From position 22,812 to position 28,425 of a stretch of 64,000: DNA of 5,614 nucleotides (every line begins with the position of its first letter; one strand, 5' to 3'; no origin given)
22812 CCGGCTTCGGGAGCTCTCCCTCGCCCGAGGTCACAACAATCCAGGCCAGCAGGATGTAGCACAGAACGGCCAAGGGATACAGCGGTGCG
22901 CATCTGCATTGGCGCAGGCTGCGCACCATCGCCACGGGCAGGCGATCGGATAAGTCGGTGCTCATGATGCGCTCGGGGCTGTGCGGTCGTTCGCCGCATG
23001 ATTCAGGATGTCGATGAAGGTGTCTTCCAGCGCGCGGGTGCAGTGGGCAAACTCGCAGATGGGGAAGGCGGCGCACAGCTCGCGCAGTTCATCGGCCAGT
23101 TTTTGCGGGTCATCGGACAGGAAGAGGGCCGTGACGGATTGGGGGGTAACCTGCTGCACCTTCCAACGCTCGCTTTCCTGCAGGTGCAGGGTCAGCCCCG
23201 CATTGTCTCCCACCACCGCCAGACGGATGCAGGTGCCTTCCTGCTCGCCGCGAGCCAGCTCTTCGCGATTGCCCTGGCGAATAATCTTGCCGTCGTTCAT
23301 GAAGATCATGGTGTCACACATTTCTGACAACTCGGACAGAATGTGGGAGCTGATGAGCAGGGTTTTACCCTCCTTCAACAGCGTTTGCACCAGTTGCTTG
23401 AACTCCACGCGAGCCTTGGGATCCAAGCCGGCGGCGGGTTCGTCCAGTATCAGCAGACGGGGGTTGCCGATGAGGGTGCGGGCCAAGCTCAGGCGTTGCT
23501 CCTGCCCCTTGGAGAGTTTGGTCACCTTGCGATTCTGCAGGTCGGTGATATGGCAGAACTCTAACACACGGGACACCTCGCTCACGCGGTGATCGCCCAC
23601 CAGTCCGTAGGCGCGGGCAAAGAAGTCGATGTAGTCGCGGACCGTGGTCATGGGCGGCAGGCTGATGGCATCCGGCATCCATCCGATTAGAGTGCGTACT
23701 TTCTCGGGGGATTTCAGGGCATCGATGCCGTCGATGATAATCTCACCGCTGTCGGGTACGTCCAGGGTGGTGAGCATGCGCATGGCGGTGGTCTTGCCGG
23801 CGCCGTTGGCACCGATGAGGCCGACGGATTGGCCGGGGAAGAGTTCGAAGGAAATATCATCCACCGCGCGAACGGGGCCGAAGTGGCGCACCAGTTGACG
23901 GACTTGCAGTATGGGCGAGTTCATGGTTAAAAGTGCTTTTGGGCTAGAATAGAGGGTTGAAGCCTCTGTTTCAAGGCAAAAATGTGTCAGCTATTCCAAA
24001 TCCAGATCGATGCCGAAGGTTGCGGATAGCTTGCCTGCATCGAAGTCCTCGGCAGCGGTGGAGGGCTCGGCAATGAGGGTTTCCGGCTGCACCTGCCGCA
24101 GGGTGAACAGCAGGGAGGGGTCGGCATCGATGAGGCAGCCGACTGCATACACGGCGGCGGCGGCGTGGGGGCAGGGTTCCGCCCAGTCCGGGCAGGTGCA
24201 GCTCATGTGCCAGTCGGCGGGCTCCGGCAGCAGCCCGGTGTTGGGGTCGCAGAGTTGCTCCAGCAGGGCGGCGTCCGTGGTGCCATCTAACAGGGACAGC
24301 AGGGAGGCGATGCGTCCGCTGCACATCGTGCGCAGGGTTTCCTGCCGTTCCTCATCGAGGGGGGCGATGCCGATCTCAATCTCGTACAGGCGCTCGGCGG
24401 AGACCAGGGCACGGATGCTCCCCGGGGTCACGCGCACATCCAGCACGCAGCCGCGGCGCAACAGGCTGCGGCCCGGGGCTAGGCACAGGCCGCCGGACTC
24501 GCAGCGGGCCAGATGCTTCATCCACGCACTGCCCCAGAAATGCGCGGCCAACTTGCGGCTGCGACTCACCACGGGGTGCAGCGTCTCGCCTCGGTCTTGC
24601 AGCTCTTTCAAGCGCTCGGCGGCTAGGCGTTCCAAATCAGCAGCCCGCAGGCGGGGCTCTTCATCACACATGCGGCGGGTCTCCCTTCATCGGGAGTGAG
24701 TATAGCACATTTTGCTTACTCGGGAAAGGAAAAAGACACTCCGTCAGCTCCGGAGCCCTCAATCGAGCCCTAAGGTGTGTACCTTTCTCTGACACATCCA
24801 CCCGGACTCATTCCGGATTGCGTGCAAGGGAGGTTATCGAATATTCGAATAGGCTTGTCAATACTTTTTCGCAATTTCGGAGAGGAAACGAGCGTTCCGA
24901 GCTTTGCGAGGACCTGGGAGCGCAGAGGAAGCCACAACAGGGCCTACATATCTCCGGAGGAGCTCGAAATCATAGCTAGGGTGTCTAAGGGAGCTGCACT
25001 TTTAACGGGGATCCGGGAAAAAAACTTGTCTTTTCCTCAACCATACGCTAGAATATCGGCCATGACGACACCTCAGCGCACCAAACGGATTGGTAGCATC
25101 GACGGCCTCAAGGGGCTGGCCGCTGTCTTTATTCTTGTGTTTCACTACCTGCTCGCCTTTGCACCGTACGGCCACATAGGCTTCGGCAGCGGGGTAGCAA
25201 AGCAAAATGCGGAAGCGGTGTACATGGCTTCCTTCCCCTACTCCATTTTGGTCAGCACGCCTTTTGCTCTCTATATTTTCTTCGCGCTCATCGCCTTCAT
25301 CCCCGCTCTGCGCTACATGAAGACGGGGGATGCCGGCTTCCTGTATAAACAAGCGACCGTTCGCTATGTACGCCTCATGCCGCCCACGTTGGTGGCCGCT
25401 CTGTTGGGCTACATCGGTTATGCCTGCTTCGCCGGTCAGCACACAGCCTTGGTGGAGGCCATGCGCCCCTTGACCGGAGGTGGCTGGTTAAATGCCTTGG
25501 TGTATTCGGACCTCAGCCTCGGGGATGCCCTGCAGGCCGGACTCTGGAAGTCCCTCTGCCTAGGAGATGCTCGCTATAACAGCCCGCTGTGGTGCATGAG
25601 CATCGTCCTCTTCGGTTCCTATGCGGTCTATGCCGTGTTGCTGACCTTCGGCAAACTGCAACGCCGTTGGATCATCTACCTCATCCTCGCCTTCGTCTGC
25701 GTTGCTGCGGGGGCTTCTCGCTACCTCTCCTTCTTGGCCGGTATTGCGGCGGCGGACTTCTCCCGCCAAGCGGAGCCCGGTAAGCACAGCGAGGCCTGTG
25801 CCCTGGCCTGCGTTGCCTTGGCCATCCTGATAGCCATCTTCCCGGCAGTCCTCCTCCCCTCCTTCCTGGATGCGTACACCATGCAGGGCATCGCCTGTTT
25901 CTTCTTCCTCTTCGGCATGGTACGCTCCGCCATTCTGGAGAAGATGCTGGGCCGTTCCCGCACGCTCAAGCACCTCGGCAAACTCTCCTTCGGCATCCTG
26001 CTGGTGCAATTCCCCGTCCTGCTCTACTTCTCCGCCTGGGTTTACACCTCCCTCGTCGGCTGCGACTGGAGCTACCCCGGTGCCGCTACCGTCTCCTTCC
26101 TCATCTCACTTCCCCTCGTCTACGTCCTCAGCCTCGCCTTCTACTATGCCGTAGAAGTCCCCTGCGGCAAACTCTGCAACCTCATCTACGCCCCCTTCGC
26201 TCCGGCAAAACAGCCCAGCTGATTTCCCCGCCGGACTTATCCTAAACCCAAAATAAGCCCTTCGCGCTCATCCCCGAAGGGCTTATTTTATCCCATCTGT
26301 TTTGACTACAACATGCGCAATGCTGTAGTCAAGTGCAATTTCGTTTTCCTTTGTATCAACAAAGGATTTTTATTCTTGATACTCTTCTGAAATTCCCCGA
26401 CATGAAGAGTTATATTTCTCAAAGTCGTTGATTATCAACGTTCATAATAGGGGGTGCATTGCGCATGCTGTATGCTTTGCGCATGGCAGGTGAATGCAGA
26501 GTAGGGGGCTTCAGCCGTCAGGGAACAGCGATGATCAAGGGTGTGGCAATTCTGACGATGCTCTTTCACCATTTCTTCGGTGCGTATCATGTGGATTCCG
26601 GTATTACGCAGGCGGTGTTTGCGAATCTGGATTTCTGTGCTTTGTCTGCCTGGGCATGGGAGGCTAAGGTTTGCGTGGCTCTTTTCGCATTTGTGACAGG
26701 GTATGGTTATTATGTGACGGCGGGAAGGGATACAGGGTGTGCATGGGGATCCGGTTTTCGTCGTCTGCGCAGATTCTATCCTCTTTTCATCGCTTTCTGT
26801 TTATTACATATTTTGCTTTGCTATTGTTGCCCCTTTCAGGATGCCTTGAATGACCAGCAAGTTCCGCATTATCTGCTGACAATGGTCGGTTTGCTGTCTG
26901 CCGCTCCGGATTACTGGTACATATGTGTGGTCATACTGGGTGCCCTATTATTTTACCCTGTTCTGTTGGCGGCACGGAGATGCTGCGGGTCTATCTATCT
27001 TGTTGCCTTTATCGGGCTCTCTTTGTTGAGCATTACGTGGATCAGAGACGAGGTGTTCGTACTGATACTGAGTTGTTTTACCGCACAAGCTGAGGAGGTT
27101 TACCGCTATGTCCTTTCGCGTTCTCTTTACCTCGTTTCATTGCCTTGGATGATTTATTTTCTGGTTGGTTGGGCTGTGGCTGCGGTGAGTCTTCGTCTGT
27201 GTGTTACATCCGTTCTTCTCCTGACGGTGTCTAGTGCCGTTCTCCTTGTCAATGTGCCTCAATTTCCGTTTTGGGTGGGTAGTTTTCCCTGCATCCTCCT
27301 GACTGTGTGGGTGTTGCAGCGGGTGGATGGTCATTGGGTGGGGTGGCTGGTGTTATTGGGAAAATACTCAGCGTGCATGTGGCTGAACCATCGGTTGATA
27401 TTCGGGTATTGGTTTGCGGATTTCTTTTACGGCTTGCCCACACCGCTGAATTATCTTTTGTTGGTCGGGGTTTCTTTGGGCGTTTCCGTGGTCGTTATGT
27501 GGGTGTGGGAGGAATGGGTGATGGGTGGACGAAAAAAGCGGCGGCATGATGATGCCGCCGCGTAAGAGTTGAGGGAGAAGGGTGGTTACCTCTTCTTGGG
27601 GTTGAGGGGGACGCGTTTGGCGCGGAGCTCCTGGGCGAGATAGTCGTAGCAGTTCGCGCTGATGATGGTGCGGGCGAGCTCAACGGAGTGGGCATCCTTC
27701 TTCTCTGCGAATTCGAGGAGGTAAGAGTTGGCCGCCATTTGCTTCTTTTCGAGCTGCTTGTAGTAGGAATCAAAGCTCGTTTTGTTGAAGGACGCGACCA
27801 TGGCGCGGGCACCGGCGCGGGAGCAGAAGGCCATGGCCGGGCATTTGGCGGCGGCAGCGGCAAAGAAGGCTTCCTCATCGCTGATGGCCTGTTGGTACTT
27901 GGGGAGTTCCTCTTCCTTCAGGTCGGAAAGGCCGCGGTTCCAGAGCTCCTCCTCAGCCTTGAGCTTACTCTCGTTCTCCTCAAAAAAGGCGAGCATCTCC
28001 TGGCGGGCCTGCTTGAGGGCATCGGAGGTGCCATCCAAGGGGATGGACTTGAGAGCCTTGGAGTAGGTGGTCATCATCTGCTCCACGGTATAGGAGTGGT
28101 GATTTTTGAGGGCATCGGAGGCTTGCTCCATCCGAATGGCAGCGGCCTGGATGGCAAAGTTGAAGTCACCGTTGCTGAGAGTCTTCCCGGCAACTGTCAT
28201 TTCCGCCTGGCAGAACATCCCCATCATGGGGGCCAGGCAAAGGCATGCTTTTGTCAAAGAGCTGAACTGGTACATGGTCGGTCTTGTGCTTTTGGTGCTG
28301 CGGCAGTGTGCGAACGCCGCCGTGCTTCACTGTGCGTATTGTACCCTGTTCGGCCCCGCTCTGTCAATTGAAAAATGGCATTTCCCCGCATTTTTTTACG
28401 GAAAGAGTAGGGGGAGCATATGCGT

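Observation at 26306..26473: Candidate inverton upstream of the lower-GC acyltransferase; the promoter currently points away from the gene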

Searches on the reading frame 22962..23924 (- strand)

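Call 6: search_protein_families(library=pfam, proteins=[window:22962-23924:-])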
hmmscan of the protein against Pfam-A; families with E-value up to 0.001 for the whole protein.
window:22962-23924:- (320 aa): 3 families
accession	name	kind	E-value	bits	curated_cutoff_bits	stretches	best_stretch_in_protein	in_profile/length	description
PF00005.33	ABC_tran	-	5.3e-31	108.5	25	1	22-164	2-136/137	ABC transporter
PF13304.12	AAA_21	-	5.2e-11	43.6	27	1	113-198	216-302/304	AAA domain, putative AbiEii toxin, Type IV TA system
PF13401.12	AAA_22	-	1.2e-05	26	27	1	35-168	9-97/130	AAA domain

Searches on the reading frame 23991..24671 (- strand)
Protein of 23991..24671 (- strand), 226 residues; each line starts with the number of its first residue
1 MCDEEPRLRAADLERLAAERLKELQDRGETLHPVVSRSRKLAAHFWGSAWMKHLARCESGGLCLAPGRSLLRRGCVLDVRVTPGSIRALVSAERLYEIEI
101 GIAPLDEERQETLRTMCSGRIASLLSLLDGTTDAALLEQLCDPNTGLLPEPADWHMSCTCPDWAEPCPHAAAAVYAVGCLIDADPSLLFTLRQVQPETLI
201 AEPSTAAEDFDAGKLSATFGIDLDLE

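Call 6: search_protein_families(library=pfam, proteins=[window:23991-24671:-])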
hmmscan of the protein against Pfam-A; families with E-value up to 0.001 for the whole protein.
window:23991-24671:- (226 aa): 1 family
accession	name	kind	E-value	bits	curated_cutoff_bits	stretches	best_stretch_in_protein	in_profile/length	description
PF04434.22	SWIM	-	0.00078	19.4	19.6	0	157-177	14-37/38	SWIM zinc finger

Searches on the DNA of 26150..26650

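Call 66: search_rna_families(source=window, start=26150, end=26650, threshold=evalue, max_evalue=1)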
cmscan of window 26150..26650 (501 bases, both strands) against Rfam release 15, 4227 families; matches with E-value up to 1: 4.
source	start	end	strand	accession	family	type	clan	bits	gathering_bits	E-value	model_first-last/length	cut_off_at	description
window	26156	26288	+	RF02450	ncr1175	Gene; sRNA;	-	25.4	60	0.02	1-110/110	no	Bacillus sRNA ncr1175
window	26252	26312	-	RF02438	SpF51_sRNA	Gene; sRNA;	-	19.9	50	0.4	1-45/45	no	Streptococcus sRNA SpF51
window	26278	26373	+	RF00111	SdsR_RyeB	Gene; sRNA;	CL00105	18.7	38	0.84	1-100/100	no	SdsR_RyeB RNA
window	26197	26290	+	RF02344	ar14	Gene; sRNA;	-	17.8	58.8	0.41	1-123/123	no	Alphaproteobacterial ar14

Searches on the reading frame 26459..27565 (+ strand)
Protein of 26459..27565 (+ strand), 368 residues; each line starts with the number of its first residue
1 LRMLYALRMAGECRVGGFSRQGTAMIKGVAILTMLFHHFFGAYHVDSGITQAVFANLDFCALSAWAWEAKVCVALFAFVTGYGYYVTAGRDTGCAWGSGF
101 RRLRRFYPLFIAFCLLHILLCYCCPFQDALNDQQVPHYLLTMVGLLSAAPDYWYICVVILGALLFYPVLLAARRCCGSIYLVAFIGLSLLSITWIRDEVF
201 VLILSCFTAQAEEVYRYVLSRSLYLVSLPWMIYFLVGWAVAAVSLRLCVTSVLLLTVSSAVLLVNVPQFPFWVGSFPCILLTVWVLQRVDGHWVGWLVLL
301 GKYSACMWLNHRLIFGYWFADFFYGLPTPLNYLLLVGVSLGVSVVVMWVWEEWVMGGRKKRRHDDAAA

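Call 6: search_protein_families(library=pfam, proteins=[window:26459-27565:+])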
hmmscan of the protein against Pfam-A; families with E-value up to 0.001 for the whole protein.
window:26459-27565:+ (368 aa): 1 family
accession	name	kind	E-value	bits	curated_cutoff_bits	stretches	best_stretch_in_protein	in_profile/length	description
PF01757.29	Acyl_transf_3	-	6.7e-07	29.1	31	1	26-348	7-326/326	Acyltransferase domain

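Call 8: find_homologous_proteins(query=window:26531-27565:+)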
Query window:26531-27565:+ (344 aa): 35 proteins with E <= 0.001 among 8000 candidates.
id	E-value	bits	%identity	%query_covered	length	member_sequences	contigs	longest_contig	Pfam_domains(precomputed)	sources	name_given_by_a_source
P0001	5.4e-229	778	99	100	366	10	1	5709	PF01757.29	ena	-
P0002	1.7e-134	467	64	98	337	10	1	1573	PF01757.29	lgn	-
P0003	1.1e-86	309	48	100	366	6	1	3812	PF01757.29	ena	-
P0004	4.4e-76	275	63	57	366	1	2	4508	PF01757.29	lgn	-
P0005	4.3e-68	248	45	98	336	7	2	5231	PF01757.29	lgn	-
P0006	4.5e-68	248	45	90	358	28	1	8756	PF01757.29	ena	-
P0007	4.0e-66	242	41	100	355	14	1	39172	PF01757.29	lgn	-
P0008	1.3e-62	230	41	97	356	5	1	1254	PF01757.29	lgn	-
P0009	1.5e-61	227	41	88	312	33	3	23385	PF01757.29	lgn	-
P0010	1.8e-57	213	41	96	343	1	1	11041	PF01757.29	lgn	-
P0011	3.5e-53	199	37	95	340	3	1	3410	PF01757.29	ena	-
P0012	6.3e-52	195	35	97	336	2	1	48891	PF01757.29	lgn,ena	-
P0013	8.9e-47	178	32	99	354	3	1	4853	PF01757.29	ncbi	-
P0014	1.1e-46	178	37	95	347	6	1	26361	PF01757.29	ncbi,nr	ncbi:MAG: acyltransferase family protein [Akkermansia muciniphila]|nr:acyltransferase family protein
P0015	2.1e-44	170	31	98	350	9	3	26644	PF01757.29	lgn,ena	-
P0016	2.4e-44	170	36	87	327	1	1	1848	PF01757.29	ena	-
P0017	4.7e-44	169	34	95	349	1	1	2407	PF01757.29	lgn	-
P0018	2.5e-43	167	41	69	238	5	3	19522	PF01757.29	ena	-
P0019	3.7e-43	166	36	95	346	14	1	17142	PF01757.29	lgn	-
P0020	6.2e-42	162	36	90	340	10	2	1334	PF01757.29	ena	-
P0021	1.5e-41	161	35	100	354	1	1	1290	PF01757.29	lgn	-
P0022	3.7e-41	160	34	95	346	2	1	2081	PF01757.29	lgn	-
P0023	2.6e-40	157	36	93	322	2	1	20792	PF01757.29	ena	-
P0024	2.1e-37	147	34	95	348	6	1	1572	PF01757.29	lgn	-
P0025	2.6e-37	147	32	91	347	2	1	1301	PF01757.29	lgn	-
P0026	4.6e-37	146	34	100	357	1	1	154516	PF01757.29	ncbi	-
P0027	6.0e-36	143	38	90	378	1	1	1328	PF01757.29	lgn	-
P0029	1.0e-33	135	36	94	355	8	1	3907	PF01757.29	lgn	-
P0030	1.6e-33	135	32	100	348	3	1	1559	PF01757.29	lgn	-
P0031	2.7e-25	107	29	95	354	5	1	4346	PF01757.29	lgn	-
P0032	5.5e-25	106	30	98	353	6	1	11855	PF01757.29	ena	-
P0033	8.5e-22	96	32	83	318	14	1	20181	PF01757.29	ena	-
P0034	1.3e-15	76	38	37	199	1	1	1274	PF01757.29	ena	-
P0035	9.8e-13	66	29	76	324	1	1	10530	PF01757.29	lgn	-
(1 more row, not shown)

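Call 10: find_encoding_contigs(protein=P0001, flank=3000, max_places=10)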
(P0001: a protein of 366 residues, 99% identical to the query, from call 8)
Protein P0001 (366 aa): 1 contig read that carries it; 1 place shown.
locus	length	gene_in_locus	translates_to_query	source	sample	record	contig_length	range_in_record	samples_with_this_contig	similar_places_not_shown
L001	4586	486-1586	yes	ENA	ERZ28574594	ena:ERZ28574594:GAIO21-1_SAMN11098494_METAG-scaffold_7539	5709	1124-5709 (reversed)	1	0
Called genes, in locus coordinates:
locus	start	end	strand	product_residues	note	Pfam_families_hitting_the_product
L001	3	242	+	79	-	?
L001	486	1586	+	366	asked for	PF01757:Acyl_transf_3 (weak)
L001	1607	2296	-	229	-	-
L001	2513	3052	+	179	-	PF01883:FeS_assembly_P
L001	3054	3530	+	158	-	-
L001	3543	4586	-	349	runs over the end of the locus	PF04371:PAD_porph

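Call 11: find_encoding_contigs(protein=window:26465-27565:+, flank=3000, max_places=10)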
Protein window:26465-27565:+ (366 aa): 1 contig read that carries it; 1 place shown.
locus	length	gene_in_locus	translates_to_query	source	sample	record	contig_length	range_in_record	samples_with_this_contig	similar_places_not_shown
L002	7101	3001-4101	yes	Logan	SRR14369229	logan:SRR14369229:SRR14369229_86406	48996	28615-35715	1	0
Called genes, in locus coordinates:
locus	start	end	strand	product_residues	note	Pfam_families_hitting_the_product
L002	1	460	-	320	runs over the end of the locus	PF00005:ABC_tran, PF13401:AAA_22 (faint), PF13304:AAA_21 (weak)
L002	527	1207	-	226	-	-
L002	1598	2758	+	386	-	PF01757:Acyl_transf_3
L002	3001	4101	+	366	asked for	PF01757:Acyl_transf_3 (weak)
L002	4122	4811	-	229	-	-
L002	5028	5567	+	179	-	PF01883:FeS_assembly_P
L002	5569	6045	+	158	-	-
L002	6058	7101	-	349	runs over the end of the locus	PF04371:PAD_porph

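Call 45: find_encoding_contigs(protein=P0014, flank=3000, max_places=4)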
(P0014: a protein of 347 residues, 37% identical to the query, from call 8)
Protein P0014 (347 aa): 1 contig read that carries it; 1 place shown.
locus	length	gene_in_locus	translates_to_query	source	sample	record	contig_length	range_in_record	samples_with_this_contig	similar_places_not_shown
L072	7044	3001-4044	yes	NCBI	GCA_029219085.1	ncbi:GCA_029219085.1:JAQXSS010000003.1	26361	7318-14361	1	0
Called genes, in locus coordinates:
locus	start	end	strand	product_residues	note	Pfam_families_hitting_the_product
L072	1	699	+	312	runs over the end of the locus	PF12911:OppC_N, PF00528:BPD_transp_1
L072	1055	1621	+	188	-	-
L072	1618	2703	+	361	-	-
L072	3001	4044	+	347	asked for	PF01757:Acyl_transf_3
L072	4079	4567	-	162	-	PF04138:GtrA_DPMS_TM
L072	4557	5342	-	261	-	-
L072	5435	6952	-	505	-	-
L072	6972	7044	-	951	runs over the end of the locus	PF00675:Peptidase_M16, PF05193:Peptidase_M16_C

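Call 82: find_encoding_contigs(protein=P0006, flank=2500, max_places=5)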
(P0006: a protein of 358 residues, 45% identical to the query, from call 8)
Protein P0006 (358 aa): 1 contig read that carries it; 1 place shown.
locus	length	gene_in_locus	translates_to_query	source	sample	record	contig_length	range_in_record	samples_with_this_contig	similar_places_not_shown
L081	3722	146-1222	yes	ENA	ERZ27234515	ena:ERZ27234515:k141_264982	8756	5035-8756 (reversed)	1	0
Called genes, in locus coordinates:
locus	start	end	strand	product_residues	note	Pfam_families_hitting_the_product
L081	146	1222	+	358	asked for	PF01757:Acyl_transf_3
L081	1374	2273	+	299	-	-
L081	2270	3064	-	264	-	PF08543:Phos_pyr_kin, PF00294:PfkB (weak)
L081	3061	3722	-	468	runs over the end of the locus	PF01425:Amidase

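Call 83: find_encoding_contigs(protein=P0003, flank=2500, max_places=5)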
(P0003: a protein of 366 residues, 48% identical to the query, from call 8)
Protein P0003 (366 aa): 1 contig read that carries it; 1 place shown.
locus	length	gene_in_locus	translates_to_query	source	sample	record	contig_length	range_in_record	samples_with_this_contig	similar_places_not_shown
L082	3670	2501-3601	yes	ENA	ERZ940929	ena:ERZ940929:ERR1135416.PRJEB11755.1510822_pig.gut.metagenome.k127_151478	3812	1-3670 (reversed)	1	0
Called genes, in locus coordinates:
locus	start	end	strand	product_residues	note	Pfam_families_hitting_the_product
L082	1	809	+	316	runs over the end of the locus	?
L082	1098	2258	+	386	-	PF01757:Acyl_transf_3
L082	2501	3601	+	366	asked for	PF01757:Acyl_transf_3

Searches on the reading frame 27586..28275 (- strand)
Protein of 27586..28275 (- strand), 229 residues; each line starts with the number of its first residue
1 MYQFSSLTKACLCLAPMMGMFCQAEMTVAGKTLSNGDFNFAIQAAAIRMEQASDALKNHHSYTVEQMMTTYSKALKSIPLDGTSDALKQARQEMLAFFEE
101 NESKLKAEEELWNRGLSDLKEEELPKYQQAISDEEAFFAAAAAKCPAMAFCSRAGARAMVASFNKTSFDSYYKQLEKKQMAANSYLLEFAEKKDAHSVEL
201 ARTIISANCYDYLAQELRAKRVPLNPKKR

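Call 6: search_protein_families(library=pfam, proteins=[window:27586-28275:-])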
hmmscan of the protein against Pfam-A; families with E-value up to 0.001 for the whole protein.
window:27586-28275:- (229 aa): 0 families

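Call 91: find_encoding_contigs(protein=window:27586-28275:-, flank=2300, max_places=10)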
Protein window:27586-28275:- (229 aa): 16 contigs read that carry it; 10 places shown.
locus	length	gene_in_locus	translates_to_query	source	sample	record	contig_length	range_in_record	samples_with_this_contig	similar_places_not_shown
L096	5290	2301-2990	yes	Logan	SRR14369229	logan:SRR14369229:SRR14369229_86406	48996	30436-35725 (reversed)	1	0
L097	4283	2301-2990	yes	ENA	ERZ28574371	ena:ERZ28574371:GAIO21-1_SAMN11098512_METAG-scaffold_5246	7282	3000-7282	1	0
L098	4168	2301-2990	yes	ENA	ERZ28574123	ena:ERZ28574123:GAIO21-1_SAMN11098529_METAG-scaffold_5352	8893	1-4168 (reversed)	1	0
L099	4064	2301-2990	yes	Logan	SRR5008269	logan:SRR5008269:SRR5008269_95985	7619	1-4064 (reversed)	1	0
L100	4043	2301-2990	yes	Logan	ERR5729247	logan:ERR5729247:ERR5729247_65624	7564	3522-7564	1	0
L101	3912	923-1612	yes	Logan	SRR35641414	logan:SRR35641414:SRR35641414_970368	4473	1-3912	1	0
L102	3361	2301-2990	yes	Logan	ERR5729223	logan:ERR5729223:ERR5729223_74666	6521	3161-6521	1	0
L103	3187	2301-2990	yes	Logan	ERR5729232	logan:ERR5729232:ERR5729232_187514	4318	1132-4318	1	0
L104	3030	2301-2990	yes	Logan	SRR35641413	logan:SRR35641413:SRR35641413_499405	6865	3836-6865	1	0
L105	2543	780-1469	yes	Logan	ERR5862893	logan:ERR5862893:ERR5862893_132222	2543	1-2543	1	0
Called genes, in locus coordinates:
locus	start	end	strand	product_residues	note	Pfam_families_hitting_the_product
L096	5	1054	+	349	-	PF04371:PAD_porph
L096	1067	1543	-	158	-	-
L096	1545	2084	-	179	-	PF01883:FeS_assembly_P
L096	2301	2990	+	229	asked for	-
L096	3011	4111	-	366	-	PF01757:Acyl_transf_3 (weak)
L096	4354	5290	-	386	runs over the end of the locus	PF01757:Acyl_transf_3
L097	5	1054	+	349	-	PF04371:PAD_porph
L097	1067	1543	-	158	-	-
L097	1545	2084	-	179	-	PF01883:FeS_assembly_P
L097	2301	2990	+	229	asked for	-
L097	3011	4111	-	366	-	PF01757:Acyl_transf_3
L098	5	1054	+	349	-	PF04371:PAD_porph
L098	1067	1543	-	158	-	-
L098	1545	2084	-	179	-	PF01883:FeS_assembly_P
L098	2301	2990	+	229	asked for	-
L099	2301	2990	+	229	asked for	-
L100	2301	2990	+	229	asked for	-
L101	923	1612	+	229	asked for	-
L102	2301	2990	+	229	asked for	-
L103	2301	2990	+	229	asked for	-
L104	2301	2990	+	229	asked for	-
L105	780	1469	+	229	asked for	-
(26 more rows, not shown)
